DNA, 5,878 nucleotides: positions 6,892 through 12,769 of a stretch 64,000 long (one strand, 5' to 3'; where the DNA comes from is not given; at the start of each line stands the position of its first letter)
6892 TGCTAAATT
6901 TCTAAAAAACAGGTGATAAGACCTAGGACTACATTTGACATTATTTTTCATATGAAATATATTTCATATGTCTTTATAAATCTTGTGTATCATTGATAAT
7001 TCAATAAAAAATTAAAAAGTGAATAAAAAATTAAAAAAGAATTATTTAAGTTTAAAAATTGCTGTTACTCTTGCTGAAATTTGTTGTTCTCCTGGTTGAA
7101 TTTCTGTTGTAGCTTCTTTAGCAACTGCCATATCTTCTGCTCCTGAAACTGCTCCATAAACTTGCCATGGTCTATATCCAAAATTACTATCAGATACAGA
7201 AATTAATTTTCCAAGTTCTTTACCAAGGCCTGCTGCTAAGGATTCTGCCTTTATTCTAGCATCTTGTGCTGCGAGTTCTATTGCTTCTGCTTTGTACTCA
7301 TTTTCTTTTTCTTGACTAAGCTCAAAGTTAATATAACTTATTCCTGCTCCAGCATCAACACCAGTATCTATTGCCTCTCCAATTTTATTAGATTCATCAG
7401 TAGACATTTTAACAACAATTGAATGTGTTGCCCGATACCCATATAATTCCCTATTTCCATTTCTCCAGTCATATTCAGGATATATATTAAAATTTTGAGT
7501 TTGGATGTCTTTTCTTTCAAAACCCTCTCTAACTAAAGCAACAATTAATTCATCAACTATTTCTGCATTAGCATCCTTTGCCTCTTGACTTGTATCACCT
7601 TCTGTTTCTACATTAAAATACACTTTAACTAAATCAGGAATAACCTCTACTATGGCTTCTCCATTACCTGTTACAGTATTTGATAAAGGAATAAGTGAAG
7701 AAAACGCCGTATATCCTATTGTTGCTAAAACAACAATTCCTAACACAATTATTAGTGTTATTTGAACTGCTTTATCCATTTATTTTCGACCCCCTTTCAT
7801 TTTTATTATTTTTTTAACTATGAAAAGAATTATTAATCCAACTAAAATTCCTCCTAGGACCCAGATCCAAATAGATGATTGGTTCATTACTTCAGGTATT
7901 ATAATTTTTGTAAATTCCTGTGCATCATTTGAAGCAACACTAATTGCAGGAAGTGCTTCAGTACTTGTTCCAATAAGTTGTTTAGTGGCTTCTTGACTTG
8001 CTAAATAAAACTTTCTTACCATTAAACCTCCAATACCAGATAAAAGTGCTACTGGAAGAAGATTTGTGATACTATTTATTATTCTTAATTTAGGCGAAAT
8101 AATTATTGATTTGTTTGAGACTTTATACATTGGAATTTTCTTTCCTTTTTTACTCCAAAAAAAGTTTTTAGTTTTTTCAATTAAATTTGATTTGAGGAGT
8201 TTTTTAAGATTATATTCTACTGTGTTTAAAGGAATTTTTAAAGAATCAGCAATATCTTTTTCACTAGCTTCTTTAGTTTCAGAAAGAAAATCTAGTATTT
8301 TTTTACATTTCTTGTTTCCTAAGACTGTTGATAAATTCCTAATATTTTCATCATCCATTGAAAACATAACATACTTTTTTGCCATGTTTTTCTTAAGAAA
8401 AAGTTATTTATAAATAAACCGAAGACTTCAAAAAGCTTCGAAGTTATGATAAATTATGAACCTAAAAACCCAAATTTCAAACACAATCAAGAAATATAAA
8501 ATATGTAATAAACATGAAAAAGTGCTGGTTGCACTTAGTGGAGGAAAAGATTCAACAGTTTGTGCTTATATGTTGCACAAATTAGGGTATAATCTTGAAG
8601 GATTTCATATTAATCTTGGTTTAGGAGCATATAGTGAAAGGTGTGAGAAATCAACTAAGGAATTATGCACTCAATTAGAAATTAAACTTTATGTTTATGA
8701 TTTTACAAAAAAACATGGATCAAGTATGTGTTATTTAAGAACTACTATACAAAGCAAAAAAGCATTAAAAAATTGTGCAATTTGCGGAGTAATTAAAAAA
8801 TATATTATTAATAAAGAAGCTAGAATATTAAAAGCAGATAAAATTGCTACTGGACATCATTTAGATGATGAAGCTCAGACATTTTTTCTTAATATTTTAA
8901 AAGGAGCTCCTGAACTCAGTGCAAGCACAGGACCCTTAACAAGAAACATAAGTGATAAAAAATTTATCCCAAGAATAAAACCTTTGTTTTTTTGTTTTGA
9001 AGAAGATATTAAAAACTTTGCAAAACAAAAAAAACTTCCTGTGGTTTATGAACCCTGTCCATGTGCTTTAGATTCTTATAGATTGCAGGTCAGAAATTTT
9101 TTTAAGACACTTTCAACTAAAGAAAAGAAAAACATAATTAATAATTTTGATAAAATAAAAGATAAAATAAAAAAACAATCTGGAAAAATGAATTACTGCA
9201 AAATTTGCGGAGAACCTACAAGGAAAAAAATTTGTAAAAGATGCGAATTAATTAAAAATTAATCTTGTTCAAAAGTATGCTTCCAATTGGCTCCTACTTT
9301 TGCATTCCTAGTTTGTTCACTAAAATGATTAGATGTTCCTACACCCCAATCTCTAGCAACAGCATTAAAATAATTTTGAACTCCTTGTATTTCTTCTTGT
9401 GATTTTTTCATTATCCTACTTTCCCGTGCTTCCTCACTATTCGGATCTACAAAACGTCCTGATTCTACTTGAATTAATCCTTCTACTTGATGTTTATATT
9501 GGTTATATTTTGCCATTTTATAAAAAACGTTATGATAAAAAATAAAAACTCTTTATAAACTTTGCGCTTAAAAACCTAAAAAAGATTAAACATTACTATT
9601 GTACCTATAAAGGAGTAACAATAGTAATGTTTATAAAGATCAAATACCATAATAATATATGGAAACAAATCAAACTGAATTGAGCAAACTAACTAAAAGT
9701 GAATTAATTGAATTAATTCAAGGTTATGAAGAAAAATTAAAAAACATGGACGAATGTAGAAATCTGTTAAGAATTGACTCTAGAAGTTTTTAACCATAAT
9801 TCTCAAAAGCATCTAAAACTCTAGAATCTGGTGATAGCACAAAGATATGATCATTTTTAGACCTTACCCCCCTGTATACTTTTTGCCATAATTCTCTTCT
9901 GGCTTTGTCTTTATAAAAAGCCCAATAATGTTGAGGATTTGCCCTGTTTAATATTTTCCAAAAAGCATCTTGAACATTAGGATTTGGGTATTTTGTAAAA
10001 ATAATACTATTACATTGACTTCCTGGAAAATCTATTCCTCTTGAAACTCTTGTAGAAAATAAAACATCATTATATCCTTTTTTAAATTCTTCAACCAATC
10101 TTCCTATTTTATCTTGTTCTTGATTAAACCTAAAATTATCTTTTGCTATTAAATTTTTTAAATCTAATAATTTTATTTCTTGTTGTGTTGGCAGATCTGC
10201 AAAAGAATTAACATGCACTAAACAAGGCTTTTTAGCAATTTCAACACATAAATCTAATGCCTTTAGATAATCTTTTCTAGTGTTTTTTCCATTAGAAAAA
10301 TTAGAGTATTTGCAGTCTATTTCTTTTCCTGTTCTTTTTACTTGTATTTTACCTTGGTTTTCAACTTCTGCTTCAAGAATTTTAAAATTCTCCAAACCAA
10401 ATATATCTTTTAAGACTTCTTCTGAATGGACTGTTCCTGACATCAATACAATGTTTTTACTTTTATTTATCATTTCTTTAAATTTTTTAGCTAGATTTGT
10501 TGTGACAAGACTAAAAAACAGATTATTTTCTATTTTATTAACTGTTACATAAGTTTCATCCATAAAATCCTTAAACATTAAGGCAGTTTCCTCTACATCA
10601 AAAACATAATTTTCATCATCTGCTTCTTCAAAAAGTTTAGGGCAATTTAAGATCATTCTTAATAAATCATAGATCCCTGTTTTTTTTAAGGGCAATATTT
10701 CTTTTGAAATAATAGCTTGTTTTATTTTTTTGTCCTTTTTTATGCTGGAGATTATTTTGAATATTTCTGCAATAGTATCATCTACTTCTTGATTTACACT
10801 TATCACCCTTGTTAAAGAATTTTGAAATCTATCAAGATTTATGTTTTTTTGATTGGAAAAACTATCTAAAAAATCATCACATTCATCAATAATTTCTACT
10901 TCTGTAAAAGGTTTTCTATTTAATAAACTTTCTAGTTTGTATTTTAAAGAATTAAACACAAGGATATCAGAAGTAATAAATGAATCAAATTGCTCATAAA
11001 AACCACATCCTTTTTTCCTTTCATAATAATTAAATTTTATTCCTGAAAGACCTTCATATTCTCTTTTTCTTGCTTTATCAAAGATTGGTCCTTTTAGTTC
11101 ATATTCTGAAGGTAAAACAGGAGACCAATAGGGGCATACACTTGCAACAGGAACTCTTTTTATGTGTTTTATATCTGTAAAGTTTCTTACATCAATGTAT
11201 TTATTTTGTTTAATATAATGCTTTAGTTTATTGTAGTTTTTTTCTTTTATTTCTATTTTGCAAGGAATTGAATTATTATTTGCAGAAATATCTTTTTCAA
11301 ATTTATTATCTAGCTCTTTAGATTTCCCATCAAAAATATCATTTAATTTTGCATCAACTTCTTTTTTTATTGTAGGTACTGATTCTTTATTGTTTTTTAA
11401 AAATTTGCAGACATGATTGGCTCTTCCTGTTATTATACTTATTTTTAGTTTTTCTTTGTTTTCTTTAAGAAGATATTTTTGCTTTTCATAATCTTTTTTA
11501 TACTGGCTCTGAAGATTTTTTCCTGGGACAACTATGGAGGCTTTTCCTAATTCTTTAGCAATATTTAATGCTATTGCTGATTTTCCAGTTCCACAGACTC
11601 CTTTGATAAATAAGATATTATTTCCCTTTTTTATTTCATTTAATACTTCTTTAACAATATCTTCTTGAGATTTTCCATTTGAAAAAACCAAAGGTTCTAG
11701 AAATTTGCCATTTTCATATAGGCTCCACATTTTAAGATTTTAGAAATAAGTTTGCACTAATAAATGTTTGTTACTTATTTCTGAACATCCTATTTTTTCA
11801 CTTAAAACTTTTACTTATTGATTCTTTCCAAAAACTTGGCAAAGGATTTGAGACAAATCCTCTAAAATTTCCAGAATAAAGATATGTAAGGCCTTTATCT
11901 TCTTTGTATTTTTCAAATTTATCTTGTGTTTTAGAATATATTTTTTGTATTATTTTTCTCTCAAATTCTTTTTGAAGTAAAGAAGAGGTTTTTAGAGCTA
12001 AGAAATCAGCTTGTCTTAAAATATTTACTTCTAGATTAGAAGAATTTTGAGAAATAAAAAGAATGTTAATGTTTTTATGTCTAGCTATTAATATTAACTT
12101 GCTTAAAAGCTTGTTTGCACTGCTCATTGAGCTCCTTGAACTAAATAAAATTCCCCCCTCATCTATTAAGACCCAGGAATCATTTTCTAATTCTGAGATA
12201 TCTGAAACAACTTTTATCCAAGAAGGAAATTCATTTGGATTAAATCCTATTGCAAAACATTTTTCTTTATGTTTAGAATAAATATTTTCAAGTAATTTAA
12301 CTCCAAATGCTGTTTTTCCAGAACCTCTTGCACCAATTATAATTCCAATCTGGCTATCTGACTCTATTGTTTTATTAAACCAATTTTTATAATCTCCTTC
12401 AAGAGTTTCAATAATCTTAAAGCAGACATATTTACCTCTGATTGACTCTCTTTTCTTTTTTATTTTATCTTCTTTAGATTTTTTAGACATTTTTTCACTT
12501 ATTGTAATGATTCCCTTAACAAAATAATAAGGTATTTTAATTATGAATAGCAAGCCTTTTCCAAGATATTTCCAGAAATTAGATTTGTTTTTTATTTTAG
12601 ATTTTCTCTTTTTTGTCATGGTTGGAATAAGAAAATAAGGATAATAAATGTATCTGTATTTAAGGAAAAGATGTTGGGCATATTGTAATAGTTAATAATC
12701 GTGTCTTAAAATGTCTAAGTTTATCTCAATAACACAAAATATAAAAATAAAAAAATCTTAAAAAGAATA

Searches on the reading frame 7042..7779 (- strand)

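Call 68: search_protein_families(library=pfam, max_evalue=0.001, proteins=[window:7042-7779:-])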
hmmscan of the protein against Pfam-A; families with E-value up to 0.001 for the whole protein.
window:7042-7779:- (245 aa): 1 family
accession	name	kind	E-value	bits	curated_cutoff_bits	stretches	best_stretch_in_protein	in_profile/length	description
PF04402.19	SIMPL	-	2.2e-50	172.2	25.2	1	38-242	3-205/205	Protein of unknown function (DUF541)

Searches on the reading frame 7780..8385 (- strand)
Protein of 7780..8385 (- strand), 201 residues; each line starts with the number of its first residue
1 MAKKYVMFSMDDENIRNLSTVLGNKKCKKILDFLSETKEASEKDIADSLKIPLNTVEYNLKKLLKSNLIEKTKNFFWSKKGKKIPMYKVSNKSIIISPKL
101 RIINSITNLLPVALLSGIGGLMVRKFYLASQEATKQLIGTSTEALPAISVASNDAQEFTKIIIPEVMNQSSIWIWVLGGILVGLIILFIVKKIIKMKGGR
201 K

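Call 68: search_protein_families(library=pfam, max_evalue=0.001, proteins=[window:7780-8385:-])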
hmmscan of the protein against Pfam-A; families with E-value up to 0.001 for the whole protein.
window:7780-8385:- (201 aa): 3 families
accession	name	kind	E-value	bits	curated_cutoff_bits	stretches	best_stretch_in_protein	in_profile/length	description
PF12840.13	HTH_20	-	5.6e-09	36.3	27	1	22-71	1-50/51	Helix-turn-helix domain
PF13412.12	HTH_24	-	2.3e-06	27.5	21.9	1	28-70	6-48/48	Winged helix-turn-helix DNA-binding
PF01022.26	HTH_5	-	0.00023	21.4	22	1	29-71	6-47/47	Bacterial regulatory protein, arsR family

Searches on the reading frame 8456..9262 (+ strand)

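Call 68: search_protein_families(library=pfam, max_evalue=0.001, proteins=[window:8456-9262:+])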
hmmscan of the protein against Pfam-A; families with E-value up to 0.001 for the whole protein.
window:8456-9262:+ (268 aa): 7 families
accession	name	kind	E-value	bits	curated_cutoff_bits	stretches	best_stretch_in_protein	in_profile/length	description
PF01171.26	ATP_bind_3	-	2.2e-17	63.8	27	1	22-198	1-165/182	PP-loop family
PF03054.22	tRNA_Me_trans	-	4.2e-12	46.6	20.6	1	21-194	1-186/202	tRNA methyl transferase HUP domain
PF02568.20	ThiI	-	1.3e-06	28.6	20.5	1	20-138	3-120/197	Thiamine biosynthesis protein (ThiI)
PF06508.19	QueC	-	6.9e-06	26.1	22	1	22-90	1-70/210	Queuosine biosynthesis protein QueC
PF02540.23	NAD_synthase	-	5.1e-05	22.9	21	1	6-87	4-85/242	NAD synthase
PF24167.1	DUF7411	-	6.5e-05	23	28.7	1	22-76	2-55/194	Family of unknown function (DUF7411)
PF01507.26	PAPS_reduct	-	7.3e-05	23.3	22.5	1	23-197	2-157/175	Phosphoadenosine phosphosulfate reductase domain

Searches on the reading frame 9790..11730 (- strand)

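Call 68: search_protein_families(library=pfam, max_evalue=0.001, proteins=[window:9790-11730:-])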
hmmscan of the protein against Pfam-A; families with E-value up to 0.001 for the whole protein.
window:9790-11730:- (646 aa): 5 families
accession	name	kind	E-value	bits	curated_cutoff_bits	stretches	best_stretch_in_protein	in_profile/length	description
PF13307.12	Helicase_C_2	-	4.7e-15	56.5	25.3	1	496-640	5-156/170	Helicase C-terminal domain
PF04851.21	ResIII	-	4.9e-08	33.5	22.5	1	21-110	7-96/164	Type III restriction enzyme, res subunit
PF00270.35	DEAD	-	6.4e-05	23.2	26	0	27-101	5-81/167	DEAD/DEAH box helicase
PF09848.15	SLFN-g3_helicase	-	6.8e-05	22.7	24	1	38-99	2-49/354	Schlafen group 3, DNA/RNA helicase domain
PF06068.19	TIP49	-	0.00013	21.7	23.8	1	25-97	38-109/347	TIP49 P-loop domain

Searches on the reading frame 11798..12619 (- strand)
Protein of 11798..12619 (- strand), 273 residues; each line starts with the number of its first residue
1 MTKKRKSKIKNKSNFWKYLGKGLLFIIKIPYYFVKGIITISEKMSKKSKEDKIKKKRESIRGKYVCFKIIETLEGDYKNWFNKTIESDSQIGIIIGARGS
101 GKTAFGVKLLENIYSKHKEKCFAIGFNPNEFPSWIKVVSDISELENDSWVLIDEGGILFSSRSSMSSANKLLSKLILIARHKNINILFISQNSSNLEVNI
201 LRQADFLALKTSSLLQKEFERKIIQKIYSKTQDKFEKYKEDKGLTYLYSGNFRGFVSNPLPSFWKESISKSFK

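Call 68: search_protein_families(library=pfam, max_evalue=0.001, proteins=[window:11798-12619:-])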
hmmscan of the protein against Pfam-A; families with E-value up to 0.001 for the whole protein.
window:11798-12619:- (273 aa): 2 families
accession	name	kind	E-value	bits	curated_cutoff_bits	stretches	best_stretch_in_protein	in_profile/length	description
PF05707.18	Zot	-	0.00033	20.6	20.3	0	143-201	79-136/197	Zonular occludens toxin (Zot)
PF04665.18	Pox_A32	-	0.00065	19.7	22.8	0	93-133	17-57/242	Poxvirus A32 protein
